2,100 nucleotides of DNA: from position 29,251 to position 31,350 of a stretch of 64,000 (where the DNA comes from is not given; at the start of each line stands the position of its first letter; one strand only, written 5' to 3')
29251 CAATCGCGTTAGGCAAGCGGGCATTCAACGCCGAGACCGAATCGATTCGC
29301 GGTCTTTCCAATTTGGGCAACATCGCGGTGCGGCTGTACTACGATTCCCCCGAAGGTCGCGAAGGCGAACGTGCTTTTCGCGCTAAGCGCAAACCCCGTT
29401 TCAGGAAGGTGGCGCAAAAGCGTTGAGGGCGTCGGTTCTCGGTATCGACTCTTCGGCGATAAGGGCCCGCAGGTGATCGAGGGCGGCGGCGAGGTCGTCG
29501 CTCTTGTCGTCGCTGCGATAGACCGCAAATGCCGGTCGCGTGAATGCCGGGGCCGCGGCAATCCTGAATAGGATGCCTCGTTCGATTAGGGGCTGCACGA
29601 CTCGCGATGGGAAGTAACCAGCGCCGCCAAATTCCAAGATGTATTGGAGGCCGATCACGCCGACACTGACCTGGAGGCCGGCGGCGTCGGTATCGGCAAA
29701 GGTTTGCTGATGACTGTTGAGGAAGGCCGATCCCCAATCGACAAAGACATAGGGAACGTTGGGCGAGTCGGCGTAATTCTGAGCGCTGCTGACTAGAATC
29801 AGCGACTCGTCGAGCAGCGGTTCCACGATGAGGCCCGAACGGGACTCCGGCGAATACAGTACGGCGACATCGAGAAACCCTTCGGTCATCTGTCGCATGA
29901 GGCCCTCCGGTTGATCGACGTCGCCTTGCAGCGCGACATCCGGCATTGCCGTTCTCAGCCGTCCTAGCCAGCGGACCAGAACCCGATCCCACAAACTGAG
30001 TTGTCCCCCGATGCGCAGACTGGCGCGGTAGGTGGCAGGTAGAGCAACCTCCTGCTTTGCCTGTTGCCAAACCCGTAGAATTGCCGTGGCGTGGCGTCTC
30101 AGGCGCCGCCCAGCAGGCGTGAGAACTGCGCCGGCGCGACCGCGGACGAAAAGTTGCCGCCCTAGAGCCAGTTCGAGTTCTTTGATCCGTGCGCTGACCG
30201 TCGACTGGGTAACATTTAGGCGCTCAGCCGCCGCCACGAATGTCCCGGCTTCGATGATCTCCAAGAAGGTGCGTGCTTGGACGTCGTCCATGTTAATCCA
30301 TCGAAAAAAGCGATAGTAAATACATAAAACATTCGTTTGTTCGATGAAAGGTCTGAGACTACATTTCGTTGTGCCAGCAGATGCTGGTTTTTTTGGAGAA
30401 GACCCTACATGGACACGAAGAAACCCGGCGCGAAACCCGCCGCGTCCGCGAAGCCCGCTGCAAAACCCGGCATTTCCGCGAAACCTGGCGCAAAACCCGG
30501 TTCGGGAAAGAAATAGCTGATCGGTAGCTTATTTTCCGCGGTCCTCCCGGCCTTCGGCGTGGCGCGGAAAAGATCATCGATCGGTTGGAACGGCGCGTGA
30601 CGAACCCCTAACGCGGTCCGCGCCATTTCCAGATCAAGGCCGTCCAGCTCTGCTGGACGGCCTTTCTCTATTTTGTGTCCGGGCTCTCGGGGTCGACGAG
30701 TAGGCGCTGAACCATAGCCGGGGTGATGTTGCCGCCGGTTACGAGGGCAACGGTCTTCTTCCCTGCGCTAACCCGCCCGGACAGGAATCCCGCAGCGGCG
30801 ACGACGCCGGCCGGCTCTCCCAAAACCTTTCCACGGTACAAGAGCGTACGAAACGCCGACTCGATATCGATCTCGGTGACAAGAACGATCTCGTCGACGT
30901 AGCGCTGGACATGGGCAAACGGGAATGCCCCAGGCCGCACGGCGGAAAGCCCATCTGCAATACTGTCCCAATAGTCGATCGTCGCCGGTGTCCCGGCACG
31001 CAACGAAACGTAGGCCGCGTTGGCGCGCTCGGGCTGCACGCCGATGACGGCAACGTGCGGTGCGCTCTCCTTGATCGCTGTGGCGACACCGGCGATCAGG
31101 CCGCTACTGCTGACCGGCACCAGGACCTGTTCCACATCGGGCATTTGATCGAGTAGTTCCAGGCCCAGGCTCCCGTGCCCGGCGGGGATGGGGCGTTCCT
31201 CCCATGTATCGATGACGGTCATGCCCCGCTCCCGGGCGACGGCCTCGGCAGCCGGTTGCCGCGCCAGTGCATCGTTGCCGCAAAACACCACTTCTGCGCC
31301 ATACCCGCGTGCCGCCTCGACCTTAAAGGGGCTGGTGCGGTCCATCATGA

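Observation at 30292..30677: Unannotated 35-aa Lys/Ala/Pro-repeat peptide gene divergent from a LysR regulator, with Shine-Dalgarno, LysR box and terminator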

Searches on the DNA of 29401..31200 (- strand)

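Call 3: search_rna_families(source=window, start=29800, end=31200, threshold=evalue, max_evalue=10, show_alignments=3)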
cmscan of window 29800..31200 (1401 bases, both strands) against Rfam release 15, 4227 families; matches with E-value up to 10: 3.
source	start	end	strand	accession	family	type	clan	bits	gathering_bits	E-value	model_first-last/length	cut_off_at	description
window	30636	30664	+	RF01837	toga_FSE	Cis-reg; frameshift_element;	-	28.6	40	0.0031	1-29/29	no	togavirus ribosomal frameshift element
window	29827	29880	-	RF01753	psbNH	Cis-reg;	-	16.5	45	0.63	1-60/60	no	psbNH RNA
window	29983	30100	+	RF02039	SPRY4-IT1_2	Gene; lncRNA;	-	14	40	3.1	1-120/120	no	SPRY4-IT1 conserved region 2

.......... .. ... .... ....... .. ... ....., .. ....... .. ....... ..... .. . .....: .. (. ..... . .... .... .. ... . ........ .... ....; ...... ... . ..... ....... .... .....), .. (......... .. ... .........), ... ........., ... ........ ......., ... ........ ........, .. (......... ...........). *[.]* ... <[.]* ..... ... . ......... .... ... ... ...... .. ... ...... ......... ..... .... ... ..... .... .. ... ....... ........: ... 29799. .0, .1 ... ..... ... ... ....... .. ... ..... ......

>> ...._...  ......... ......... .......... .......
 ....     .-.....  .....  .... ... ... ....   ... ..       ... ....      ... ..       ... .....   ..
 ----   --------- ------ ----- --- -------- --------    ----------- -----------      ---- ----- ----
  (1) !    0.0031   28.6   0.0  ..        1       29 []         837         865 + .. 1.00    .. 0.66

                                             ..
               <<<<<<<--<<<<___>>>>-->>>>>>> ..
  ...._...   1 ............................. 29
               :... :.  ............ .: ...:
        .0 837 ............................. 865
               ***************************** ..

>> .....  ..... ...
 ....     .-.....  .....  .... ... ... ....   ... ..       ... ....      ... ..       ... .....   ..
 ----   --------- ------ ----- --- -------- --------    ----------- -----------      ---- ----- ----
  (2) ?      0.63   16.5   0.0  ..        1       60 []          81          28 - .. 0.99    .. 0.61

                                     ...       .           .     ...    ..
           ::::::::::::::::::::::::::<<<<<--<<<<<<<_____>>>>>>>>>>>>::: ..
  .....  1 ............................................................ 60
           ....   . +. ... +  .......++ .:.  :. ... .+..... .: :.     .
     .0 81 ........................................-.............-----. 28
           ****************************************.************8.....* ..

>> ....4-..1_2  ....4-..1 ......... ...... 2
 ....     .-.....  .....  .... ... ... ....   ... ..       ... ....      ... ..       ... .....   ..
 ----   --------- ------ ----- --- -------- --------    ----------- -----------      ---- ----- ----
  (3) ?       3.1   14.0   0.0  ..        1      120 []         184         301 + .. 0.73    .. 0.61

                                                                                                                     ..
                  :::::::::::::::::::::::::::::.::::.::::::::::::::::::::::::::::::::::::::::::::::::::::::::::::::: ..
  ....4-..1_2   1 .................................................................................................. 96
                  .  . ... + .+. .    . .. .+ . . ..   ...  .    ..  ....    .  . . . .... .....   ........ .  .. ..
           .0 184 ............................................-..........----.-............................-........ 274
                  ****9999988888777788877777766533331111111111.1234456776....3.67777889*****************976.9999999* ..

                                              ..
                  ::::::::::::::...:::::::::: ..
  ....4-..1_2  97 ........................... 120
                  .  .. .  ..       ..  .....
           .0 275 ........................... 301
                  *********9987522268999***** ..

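Call 48: search_rna_families(sources=[L011, L012, L016, L009, L010, L015], threshold=evalue, max_evalue=5, show_alignments=3)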
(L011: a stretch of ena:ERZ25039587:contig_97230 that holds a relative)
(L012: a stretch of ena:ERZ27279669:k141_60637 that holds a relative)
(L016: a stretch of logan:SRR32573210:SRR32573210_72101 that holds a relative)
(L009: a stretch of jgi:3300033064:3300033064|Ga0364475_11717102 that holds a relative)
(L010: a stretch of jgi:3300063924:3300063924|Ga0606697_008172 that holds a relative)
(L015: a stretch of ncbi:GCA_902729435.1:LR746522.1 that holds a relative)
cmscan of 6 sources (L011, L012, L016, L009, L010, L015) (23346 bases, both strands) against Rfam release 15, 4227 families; matches with E-value up to 5: 7.
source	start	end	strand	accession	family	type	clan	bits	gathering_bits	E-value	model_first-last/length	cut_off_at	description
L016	1278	1347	-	RF02791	CcsR1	Gene; sRNA;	-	29.5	65.3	0.0012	1-83/83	no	Conserved CCUCCUCCC motif stress-induced RNA 1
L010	1131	1255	-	RF02867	ncS011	Gene; sRNA;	-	28.8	48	0.00067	1-207/207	no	Burkholderia sRNA 11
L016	1279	1348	-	RF02833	Scr3202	Gene; sRNA;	-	27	52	3.8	1-95/95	no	Streptomyces RNA 3202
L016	2368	2403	-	RF02346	ar35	Gene; sRNA;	-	23.3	45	1.1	106-141/144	no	Alphaproteobacterial sRNA ar35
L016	2305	2403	+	RF02346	ar35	Gene; sRNA;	-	22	45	2.2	1-144/144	no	Alphaproteobacterial sRNA ar35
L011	1744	1815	-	RF02241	Xoo2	Gene; sRNA;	-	20.9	45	4.2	1-78/78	no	Xanthomonadaceae sRNA Xoo2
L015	1942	2110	-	RF02876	AS-pc02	Gene; antisense;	-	18.6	40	1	1-185/185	no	Antisense to pHK01_099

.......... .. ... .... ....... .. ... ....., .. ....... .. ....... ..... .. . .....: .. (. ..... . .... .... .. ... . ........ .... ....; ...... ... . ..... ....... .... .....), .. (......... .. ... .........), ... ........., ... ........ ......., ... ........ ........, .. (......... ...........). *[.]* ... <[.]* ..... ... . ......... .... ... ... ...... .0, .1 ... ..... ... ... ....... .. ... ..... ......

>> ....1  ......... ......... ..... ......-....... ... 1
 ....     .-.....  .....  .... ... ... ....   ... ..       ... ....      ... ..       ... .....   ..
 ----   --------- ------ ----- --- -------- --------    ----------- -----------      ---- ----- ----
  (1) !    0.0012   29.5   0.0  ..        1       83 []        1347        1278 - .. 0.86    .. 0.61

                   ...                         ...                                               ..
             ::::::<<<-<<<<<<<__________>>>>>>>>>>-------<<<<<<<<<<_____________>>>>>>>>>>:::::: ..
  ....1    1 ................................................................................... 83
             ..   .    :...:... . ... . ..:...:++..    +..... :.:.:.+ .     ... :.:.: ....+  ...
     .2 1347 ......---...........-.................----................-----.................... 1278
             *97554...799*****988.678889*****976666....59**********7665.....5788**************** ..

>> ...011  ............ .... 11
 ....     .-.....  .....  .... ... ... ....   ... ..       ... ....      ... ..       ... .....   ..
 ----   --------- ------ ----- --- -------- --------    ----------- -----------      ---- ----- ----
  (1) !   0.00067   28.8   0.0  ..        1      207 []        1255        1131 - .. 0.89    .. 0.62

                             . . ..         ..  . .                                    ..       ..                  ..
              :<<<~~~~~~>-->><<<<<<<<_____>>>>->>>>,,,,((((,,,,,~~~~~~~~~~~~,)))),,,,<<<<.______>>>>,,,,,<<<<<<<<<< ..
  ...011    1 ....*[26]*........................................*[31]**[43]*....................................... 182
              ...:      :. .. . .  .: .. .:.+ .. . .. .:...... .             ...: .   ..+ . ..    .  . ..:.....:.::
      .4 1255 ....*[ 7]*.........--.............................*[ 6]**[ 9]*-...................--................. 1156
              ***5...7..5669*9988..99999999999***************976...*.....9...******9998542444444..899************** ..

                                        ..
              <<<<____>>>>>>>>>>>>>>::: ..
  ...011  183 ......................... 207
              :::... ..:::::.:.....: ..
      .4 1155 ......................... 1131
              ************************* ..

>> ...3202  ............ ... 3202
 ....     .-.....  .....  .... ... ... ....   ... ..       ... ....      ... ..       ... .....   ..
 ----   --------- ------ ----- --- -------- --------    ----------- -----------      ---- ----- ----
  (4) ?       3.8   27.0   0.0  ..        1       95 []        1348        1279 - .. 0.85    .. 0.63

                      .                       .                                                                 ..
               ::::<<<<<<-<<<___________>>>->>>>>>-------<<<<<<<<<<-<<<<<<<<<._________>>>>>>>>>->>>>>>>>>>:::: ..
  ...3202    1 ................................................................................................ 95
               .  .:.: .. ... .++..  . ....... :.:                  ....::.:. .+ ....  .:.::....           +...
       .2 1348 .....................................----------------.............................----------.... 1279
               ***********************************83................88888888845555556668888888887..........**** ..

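Call 56: build_rna_model(alignment_id=A3)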
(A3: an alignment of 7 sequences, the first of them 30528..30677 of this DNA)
Model R1 built from alignment A3 (7 sequences, 159 columns); structure: RNAalifold consensus.
model positions 149; base pairs 26; branch points 2; effective number of sequences 2.38; information 0.59 bits per position. Calibrated on 0.2 Mb of random sequence (short: E-values are rough).
structure used (alignment columns):
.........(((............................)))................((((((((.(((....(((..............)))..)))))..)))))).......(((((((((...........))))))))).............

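Call 57: search_with_rna_model(model_id=R1, sources=[L004, L005, L006, L007, L011, L012, L015, L016, L017, L021, L025, L027, window], max_evalue=10, show_alignments=6)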
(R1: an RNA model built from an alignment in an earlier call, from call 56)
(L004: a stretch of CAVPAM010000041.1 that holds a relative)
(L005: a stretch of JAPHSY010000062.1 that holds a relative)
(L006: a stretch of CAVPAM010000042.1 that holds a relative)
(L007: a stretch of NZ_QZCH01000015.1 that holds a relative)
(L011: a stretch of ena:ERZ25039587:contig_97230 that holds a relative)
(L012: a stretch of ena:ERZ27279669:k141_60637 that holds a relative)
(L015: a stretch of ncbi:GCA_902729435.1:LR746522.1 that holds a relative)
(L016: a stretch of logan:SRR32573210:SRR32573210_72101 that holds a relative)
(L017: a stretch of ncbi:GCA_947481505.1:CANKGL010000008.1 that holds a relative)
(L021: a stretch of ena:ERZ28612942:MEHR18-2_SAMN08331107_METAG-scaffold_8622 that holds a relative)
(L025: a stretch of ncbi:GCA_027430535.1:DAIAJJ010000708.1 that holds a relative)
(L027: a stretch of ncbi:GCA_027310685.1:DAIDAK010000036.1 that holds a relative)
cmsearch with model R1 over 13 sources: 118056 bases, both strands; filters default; matches with E-value up to 10: 5.
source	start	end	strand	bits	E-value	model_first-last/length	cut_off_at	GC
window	30528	30675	+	137.1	2.1e-27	1-149/149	no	0.6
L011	1742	1856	-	12.2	0.63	1-149/149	no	0.7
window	61831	61943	-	11.5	0.89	1-149/149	no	0.64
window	10018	10080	-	8.9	3.2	1-149/149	no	0.62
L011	2162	2180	-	7.4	6.4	115-133/149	no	0.84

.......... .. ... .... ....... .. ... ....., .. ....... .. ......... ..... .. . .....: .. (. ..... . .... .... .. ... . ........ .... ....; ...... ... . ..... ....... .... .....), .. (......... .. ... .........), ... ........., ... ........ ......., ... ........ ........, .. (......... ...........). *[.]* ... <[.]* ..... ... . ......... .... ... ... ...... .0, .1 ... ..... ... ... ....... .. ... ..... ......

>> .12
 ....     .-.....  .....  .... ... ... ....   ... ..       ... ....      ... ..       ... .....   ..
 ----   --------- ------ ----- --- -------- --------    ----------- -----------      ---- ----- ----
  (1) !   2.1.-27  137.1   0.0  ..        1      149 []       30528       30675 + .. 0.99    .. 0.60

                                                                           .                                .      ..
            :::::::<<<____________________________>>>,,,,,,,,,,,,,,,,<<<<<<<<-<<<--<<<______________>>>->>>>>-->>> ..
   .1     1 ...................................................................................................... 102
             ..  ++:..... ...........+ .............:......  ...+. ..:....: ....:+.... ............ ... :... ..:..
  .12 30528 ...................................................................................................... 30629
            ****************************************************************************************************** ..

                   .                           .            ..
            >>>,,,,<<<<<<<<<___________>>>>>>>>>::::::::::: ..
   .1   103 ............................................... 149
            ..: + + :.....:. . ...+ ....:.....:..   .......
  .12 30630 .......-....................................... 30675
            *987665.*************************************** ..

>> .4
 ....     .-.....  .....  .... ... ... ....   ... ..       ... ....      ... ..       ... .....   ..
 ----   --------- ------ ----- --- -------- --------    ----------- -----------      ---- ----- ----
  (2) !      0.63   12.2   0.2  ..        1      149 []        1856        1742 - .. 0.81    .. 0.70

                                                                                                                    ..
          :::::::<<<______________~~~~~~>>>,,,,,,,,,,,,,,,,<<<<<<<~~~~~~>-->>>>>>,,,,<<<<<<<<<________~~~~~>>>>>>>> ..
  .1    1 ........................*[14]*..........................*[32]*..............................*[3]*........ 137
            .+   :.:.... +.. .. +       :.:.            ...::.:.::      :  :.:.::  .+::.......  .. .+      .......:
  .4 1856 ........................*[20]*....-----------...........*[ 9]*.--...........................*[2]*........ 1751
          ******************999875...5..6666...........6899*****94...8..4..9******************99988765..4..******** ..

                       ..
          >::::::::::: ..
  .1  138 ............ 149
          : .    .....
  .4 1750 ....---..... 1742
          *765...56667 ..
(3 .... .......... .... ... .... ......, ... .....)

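Call 66: search_dna_similar(query=window:30292-30677:+, collection=plasmids, mode=distant, max_evalue=0.01, max_rows=10)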
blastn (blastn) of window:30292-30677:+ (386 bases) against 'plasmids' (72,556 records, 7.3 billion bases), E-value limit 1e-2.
No match.

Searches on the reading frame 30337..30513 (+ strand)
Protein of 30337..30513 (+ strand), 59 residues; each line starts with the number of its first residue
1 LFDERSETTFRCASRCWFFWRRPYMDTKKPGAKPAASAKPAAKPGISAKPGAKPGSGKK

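Call 15: find_homologous_proteins(query=window:30337-30513:+, max_evalue=10)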
Query seq(59 aa) (59 aa): 1 proteins with E <= 10 among 8 candidates.
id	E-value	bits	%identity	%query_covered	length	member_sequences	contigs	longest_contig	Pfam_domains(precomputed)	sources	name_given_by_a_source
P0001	6.9e-10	56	67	76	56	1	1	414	-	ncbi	-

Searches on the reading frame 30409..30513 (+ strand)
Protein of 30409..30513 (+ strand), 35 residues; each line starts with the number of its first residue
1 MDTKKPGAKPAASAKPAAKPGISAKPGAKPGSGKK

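Call 5: search_protein_families(library=pfam, proteins=[window:30409-30513:+], max_evalue=0.01)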
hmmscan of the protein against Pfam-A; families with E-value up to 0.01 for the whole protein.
seq(35 aa): 0 families

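Call 7: find_encoding_contigs(protein=window:30409-30513:+, flank=3000, max_places=10)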
Protein seq(35 aa) (35 aa): no gene with exactly this product is on record in the collection.

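Call 36: search_protein_representatives(protein=window:30409-30513:+)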
Query: 35 residues. Proteins with E-value up to 0.001 (for the whole library): 4; up to 1e-10: 1; up to 1e-30: 0. The best 4 are listed.
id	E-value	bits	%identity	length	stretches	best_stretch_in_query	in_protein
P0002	1.1e-11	58.6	41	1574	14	4-34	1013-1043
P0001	1.9e-06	42.9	80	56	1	1-35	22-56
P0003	2.7e-05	39.4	41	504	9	5-30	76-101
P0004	3.7e-05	39.0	44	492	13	6-31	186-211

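Call 73: search_solved_structures(query=window:30409-30513:+, max_evalue=10, show_alignments=2)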
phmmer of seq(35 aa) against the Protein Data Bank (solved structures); distinct sequences matched with E-value up to 10: 0.
